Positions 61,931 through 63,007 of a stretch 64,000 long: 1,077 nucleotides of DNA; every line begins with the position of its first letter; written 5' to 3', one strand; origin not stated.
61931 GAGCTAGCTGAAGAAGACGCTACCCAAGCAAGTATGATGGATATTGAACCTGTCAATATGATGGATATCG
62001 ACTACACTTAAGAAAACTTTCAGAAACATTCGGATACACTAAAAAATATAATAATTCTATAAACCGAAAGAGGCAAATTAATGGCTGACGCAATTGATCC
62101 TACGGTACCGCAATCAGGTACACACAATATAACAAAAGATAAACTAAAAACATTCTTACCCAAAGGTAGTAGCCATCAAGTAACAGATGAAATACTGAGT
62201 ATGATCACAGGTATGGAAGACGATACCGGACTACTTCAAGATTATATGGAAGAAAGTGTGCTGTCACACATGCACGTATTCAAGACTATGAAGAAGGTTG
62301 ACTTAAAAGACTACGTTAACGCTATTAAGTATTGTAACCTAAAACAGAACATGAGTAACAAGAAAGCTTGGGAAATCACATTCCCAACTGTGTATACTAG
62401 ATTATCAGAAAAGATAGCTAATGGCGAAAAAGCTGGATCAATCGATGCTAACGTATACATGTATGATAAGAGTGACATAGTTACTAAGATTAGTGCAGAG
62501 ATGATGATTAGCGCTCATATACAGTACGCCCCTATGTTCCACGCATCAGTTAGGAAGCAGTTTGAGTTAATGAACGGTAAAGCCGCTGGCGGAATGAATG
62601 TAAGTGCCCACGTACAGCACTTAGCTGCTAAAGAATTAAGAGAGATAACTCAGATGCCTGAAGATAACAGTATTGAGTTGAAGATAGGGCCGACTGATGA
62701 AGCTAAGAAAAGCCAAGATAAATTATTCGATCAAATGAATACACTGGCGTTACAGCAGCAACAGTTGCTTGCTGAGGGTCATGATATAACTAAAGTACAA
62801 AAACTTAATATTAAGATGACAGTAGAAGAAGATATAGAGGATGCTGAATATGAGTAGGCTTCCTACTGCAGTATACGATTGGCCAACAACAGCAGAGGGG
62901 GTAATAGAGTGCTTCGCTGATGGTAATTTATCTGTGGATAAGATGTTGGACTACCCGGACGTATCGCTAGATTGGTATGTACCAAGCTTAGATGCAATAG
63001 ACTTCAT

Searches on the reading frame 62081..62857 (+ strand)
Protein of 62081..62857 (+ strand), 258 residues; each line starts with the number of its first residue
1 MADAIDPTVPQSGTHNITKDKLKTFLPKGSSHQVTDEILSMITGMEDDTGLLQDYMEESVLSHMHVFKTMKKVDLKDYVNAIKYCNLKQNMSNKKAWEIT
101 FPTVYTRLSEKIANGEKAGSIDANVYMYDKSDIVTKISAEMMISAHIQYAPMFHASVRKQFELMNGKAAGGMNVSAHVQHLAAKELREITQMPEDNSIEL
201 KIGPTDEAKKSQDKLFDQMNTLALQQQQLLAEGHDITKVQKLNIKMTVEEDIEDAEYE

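Call 46: find_encoding_contigs(protein=window:62081-62857:+, flank=10000, max_places=3)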
Protein window:62081-62857:+ (258 aa): 18 contigs read that carry it; 3 places shown.
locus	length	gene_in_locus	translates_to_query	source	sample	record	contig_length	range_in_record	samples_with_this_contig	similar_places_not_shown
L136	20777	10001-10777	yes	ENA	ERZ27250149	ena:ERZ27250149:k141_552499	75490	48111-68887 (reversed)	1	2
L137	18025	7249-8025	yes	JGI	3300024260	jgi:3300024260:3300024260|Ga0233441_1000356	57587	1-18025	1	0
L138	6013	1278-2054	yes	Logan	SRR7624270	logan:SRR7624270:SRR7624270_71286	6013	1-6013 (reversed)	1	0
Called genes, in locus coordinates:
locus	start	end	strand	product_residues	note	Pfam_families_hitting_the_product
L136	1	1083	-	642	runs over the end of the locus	-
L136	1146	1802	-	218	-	-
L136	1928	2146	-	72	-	-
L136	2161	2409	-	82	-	-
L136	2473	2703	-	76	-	-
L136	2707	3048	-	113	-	-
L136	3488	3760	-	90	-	-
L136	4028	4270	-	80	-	-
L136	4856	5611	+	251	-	-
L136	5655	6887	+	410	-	-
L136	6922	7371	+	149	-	-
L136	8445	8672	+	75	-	-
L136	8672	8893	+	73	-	-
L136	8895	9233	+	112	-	PF01844:HNH (faint)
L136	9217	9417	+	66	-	-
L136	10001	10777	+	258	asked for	-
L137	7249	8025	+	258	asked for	-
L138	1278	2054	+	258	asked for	-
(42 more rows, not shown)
